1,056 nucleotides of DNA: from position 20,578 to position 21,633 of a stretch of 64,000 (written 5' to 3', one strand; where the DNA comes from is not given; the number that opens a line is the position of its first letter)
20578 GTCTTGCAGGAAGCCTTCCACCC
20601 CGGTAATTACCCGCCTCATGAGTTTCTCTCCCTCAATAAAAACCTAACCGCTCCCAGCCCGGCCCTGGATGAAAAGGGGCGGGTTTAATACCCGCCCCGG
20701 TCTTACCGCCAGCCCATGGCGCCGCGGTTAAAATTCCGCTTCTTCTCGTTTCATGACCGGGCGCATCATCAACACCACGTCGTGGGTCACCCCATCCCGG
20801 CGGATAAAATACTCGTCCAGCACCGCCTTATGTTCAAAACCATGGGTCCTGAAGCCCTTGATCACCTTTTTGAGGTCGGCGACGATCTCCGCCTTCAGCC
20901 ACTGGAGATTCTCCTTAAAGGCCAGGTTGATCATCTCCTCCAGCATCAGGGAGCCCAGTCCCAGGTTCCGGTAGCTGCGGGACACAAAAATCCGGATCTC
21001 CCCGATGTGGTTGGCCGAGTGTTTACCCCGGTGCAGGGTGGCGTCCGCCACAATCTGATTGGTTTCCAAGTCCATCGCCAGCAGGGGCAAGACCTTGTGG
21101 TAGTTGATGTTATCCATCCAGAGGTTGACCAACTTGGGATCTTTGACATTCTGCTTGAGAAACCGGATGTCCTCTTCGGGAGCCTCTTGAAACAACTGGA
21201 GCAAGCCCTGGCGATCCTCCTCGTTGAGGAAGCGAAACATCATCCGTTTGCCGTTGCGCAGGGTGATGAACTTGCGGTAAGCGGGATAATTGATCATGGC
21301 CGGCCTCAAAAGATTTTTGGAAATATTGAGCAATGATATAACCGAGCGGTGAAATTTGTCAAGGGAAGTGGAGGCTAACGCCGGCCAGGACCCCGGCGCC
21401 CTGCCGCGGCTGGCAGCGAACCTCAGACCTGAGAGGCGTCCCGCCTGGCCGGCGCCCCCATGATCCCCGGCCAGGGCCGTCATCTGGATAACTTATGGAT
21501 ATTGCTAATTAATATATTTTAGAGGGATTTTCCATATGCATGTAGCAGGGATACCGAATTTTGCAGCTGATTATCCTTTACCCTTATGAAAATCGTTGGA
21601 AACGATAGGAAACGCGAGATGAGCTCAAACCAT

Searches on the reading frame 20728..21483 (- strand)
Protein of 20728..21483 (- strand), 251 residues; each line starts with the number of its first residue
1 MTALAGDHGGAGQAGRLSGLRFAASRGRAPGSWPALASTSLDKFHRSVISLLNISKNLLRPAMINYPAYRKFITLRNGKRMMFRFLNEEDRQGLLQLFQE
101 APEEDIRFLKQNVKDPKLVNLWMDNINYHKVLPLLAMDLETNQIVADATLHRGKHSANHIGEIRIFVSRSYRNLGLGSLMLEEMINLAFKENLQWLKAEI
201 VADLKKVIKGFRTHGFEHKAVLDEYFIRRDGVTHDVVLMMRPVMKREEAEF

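Call 51: search_protein_families(library=pfam, proteins=[window:20728-21483:-], max_evalue=0.01)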
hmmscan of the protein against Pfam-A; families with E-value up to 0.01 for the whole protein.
window:20728-21483:- (251 aa): 4 families
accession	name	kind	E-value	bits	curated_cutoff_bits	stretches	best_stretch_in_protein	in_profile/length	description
PF00583.31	Acetyltransf_1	-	3.5e-08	34.2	20.7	1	134-216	36-116/116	Acetyltransferase (GNAT) family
PF13302.13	Acetyltransf_3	-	1.5e-05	26.2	25.4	1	80-216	1-137/138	Acetyltransferase (GNAT) domain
PF13508.13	Acetyltransf_7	-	3.4e-05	24.6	27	1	142-217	12-83/84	Acetyltransferase (GNAT) domain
PF13420.13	Acetyltransf_4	-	0.00016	22.2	24.3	1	85-223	3-141/155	Acetyltransferase (GNAT) domain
